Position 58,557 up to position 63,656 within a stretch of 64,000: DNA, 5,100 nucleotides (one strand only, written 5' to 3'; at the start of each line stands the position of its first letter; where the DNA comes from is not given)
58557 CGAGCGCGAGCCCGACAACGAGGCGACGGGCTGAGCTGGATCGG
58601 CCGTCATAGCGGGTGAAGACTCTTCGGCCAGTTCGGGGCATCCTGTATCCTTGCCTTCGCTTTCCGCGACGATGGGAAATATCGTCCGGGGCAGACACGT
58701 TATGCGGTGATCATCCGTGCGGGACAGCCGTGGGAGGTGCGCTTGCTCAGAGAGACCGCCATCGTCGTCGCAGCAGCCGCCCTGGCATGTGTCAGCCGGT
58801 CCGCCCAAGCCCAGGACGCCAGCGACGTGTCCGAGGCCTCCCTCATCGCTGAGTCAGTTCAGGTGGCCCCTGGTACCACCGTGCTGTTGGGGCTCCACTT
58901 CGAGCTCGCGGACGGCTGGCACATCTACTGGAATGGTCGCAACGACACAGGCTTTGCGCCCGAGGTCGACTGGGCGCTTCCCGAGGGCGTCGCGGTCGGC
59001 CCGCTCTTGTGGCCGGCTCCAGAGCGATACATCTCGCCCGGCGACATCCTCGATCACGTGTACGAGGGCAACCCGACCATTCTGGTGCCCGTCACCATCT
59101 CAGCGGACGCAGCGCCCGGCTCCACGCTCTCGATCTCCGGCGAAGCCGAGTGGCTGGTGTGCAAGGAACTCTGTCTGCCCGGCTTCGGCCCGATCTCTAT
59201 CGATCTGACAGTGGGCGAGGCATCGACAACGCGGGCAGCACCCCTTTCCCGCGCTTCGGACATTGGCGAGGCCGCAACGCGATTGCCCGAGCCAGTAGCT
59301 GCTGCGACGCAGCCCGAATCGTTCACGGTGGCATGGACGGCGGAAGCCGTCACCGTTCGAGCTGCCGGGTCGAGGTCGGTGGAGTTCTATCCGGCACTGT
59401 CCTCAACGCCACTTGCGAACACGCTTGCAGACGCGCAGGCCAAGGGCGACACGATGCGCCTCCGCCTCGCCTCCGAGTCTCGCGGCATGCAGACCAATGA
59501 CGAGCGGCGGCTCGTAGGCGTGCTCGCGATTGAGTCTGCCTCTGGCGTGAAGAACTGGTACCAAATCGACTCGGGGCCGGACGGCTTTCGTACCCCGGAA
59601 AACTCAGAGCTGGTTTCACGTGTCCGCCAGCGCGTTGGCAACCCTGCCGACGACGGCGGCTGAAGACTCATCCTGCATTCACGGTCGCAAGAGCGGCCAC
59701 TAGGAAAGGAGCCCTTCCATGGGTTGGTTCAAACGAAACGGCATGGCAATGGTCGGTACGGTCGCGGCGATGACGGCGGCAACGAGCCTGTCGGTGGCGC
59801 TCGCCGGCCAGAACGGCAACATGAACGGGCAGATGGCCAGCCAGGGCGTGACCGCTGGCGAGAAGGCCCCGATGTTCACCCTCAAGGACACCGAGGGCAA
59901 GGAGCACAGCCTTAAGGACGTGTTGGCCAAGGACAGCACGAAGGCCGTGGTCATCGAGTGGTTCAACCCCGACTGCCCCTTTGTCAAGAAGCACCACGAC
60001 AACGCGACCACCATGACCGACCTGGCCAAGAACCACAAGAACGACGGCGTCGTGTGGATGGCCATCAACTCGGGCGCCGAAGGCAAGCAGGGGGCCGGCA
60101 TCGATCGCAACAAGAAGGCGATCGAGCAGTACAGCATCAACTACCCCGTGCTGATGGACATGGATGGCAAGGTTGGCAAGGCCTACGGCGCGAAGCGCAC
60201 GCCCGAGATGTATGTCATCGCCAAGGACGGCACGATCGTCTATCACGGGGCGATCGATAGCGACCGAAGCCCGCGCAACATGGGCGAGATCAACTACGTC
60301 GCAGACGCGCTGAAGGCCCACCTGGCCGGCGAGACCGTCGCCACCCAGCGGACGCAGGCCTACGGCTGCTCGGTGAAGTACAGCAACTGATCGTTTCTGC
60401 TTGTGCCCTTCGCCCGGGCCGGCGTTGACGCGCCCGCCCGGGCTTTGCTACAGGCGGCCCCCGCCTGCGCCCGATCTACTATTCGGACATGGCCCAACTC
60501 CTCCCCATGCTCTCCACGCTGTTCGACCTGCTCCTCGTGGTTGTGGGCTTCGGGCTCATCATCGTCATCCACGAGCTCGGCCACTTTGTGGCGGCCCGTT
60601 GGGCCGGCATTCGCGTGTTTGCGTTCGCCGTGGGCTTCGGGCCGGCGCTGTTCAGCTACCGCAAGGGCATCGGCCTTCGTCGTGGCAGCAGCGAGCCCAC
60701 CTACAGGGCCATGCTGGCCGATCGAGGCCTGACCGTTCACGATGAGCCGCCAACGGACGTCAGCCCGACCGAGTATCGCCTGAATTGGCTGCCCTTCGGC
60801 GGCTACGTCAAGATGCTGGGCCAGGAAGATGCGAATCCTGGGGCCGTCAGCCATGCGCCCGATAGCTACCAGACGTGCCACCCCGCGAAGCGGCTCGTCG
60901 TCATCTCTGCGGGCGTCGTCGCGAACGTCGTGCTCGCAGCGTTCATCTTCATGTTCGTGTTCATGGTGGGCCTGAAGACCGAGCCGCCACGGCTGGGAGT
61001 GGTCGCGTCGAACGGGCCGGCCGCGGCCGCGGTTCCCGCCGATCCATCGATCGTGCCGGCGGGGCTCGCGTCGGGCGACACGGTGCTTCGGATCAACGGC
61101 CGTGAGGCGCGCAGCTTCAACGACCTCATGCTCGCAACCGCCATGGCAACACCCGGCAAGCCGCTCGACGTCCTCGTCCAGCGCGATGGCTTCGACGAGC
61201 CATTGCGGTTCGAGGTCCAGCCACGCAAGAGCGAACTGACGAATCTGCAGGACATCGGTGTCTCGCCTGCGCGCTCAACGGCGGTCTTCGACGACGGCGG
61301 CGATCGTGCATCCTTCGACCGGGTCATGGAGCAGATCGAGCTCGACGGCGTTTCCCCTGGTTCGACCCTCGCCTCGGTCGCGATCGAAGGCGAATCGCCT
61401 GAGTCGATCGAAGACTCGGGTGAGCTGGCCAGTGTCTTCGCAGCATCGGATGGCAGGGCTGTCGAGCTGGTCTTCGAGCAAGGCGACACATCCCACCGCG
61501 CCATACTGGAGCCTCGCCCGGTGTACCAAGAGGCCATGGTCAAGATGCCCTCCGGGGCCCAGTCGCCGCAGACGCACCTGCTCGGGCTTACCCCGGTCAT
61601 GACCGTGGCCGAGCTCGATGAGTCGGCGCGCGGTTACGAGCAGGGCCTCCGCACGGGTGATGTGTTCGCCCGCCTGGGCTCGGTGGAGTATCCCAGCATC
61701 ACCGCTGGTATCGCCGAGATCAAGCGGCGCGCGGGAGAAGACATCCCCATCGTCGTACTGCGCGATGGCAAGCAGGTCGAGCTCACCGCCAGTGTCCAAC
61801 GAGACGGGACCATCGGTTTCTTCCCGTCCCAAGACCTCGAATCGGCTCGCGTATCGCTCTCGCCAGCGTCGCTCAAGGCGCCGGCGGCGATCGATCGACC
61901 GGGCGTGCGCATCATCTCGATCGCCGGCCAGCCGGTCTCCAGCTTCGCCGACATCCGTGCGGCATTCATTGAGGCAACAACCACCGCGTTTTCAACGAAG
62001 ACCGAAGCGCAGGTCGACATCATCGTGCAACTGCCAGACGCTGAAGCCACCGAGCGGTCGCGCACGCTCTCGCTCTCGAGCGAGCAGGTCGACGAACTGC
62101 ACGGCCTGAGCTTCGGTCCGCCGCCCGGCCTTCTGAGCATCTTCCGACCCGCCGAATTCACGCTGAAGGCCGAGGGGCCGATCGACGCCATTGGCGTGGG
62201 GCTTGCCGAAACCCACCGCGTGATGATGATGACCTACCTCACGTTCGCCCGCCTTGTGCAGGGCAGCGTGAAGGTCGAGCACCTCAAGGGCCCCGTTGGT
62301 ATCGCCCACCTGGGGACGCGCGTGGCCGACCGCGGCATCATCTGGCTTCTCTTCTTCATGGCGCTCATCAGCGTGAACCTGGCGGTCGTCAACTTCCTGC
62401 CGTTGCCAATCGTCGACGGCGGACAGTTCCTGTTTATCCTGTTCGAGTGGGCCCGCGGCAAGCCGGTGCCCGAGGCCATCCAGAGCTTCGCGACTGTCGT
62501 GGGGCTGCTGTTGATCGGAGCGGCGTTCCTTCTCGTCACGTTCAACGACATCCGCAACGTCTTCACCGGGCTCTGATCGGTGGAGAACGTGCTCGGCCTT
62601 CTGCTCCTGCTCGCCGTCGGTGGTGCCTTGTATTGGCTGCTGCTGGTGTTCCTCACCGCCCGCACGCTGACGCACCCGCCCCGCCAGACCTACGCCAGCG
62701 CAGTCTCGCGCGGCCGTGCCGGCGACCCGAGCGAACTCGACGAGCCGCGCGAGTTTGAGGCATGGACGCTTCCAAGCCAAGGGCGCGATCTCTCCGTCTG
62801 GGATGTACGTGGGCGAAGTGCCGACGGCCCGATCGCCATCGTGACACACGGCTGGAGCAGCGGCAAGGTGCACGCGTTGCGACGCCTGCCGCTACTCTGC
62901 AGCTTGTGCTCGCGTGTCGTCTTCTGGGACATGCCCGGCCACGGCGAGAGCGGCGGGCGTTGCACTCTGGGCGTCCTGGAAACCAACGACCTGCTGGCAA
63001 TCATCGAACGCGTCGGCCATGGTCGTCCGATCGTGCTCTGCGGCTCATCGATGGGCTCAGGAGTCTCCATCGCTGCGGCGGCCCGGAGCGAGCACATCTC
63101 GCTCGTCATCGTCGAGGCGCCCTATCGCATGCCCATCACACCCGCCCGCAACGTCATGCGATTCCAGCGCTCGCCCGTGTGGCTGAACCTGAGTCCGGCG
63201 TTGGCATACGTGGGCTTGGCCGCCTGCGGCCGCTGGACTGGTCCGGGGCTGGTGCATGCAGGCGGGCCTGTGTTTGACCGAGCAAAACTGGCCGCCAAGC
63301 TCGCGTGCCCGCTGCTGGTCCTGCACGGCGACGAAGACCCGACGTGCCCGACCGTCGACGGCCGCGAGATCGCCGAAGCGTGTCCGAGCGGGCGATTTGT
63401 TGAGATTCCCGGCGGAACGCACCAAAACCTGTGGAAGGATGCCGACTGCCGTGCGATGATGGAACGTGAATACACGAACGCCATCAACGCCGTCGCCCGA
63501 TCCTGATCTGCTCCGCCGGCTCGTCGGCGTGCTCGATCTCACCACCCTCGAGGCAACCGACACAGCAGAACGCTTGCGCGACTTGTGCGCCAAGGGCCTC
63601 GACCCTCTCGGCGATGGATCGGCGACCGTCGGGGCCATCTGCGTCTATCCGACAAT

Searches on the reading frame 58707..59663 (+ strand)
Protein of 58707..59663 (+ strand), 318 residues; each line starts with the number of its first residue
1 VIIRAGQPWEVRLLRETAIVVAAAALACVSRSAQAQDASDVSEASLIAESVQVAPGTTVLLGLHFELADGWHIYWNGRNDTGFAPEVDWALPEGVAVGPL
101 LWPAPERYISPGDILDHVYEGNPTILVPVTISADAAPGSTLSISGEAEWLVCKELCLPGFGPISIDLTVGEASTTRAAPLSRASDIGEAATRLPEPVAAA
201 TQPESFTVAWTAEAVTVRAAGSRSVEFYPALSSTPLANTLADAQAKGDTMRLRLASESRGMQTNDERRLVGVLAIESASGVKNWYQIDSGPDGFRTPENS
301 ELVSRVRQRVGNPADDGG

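Call 51: search_protein_families(library=pfam, proteins=[window:58707-59663:+], max_evalue=0.001)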
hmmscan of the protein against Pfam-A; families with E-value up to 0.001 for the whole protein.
window:58707-59663:+ (318 aa): 1 family
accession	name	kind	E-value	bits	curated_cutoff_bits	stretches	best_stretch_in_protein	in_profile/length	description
PF11412.14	DsbD_N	-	2.3e-17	63.6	25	1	51-159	13-110/119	Thiol:disulfide interchange protein DsbD, N-terminal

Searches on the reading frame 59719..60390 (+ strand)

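Call 51: search_protein_families(library=pfam, proteins=[window:59719-60390:+], max_evalue=0.001)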
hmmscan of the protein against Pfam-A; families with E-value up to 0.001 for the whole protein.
window:59719-60390:+ (223 aa): 2 families
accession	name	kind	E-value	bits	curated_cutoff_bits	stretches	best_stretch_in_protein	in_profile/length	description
PF00578.27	AhpC-TSA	-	5.3e-18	65.6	26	1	47-175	2-123/124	AhpC/TSA family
PF08534.16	Redoxin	-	4.8e-17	62.6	26.6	1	46-182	2-137/148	Redoxin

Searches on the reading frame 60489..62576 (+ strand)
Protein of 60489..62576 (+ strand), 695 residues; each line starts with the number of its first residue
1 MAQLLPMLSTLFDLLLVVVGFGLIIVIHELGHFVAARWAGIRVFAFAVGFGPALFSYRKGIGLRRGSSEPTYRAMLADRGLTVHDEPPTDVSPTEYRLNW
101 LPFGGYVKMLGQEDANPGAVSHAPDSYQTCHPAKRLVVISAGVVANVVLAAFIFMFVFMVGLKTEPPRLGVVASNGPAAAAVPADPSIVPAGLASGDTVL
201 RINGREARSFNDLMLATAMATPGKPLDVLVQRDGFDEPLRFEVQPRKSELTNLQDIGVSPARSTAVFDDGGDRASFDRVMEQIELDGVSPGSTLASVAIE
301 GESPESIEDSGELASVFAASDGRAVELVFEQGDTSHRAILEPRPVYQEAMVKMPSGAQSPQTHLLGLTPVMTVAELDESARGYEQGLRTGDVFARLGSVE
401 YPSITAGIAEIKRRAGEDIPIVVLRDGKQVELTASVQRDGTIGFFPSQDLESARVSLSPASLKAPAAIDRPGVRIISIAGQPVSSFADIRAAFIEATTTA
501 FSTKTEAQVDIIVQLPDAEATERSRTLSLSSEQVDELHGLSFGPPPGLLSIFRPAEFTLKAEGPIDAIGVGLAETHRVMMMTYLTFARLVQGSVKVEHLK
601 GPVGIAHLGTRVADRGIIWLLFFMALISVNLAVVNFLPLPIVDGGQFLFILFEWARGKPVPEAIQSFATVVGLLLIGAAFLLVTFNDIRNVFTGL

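Call 11: search_protein_families(library=pfam, proteins=[window:60489-62576:+], max_evalue=0.001)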
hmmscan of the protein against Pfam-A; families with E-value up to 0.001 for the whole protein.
window:60489-62576:+ (695 aa): 4 families
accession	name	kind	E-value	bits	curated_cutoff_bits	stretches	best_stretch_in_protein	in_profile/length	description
PF02163.28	Peptidase_M50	-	6.4e-50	170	27.2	2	93-676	46-218/221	Peptidase family M50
PF13180.12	PDZ_2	-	1e-07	32.6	27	1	182-237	19-74/80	PDZ domain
PF17820.7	PDZ_6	-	1.7e-05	24.9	27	0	191-232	14-54/54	PDZ domain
PF00595.29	PDZ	-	2.3e-05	25.1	23.2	0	191-231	41-81/81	PDZ domain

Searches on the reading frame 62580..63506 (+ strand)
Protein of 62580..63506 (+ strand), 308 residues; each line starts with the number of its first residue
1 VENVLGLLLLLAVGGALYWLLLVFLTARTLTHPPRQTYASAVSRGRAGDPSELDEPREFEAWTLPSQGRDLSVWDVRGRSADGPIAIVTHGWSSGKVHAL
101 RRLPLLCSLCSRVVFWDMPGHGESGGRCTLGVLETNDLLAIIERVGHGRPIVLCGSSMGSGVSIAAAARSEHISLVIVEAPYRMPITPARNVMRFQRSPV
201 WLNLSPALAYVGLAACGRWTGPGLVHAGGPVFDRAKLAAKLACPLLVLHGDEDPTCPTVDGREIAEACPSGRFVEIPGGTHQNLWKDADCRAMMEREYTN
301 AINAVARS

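Call 51: search_protein_families(library=pfam, proteins=[window:62580-63506:+], max_evalue=0.001)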
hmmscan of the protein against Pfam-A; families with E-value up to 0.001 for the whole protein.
window:62580-63506:+ (308 aa): 4 families
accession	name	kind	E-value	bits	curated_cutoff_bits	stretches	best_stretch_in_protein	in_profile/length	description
PF12146.15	Hydrolase_4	-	8.9e-14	51.8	27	2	113-188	34-116/239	Serine aminopeptidase, S33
PF12697.13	Abhydrolase_6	-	4.6e-11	44.2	26.3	1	88-285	3-207/217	Alpha/beta hydrolase family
PF00561.26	Abhydrolase_1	-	5.4e-09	36.5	25.8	1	112-183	29-103/245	alpha/beta hydrolase fold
PF08386.16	Abhydrolase_4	-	2.4e-05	24.8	21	1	215-298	14-90/103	TAP-like protein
